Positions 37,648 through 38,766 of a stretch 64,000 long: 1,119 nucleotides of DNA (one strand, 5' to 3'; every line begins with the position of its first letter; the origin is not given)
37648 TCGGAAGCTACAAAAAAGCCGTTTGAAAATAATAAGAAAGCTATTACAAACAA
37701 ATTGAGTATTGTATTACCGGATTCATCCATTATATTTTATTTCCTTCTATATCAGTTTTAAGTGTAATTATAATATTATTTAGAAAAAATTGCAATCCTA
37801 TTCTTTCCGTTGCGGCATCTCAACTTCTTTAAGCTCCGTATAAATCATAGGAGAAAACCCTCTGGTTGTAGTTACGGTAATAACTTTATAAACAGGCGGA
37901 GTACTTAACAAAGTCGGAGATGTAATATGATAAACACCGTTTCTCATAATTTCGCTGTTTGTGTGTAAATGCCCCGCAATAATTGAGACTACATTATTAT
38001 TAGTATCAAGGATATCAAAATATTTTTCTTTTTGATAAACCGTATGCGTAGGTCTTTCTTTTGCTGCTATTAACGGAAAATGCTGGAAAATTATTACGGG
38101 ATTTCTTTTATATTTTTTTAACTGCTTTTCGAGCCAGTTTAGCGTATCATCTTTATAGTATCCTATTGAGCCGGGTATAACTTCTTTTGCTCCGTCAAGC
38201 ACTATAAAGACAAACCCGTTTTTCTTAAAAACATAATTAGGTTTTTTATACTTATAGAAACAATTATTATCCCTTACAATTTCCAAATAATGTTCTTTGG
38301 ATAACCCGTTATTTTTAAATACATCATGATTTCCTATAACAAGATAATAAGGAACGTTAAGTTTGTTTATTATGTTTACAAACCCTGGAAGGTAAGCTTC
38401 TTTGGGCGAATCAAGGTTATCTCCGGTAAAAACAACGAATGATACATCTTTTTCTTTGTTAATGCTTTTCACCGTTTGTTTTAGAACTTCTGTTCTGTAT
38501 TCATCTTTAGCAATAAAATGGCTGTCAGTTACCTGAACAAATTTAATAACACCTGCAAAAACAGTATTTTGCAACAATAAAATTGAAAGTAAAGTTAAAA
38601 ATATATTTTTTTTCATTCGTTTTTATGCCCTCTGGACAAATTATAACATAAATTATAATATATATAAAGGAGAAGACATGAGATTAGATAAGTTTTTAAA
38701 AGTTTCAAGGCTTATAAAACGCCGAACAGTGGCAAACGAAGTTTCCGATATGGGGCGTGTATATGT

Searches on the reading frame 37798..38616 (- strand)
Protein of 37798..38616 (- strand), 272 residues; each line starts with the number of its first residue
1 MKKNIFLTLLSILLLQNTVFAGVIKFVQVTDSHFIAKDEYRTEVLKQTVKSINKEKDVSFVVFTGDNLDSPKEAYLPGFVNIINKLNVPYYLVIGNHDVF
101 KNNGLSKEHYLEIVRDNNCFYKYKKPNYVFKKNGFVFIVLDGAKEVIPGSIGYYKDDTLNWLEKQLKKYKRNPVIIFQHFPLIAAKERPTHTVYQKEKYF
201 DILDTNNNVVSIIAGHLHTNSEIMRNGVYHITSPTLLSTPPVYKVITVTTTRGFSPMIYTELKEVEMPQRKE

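Call 27: find_encoding_contigs(protein=window:37798-38616:-, flank=3000, max_places=10)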
Protein window:37798-38616:- (272 aa): 23 contigs read that carry it; 6 places shown.
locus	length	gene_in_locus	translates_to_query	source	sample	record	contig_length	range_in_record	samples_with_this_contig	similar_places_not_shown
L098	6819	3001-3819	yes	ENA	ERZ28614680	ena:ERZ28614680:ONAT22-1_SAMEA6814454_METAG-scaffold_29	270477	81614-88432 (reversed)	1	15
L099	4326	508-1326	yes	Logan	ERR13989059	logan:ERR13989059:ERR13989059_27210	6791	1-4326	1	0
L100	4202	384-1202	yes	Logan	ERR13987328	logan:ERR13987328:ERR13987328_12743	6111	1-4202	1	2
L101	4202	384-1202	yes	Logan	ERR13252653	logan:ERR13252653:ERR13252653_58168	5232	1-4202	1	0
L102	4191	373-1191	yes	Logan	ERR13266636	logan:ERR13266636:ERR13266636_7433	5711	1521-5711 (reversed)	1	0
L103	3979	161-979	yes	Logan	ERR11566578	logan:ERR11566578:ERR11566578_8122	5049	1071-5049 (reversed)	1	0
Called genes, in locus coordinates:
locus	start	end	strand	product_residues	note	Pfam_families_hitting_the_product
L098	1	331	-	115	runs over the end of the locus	-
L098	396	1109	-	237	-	PF22692:LlgE_F_G_D1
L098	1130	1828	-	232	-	PF22692:LlgE_F_G_D1, PF06429:Flg_bbr_C (weak)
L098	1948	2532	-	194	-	-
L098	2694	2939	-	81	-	PF01479:S4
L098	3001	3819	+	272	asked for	PF00149:Metallophos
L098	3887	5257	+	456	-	PF01595:CNNM, PF00571:CBS (weak), PF03471:CorC_HlyC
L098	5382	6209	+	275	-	PF04542:Sigma70_r2, PF04539:Sigma70_r3, PF08281:Sigma70_r4_2, PF04545:Sigma70_r4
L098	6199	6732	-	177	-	PF00691:OmpA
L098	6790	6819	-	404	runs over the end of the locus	PF00675:Peptidase_M16, PF05193:Peptidase_M16_C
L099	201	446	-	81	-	PF01479:S4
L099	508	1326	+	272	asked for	PF00149:Metallophos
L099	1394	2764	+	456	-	PF01595:CNNM, PF00571:CBS (weak), PF03471:CorC_HlyC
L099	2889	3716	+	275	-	PF04542:Sigma70_r2, PF04539:Sigma70_r3, PF08281:Sigma70_r4_2, PF04545:Sigma70_r4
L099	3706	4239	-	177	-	PF00691:OmpA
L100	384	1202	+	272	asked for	PF00149:Metallophos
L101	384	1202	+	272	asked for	PF00149:Metallophos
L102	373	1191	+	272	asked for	PF00149:Metallophos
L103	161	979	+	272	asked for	PF00149:Metallophos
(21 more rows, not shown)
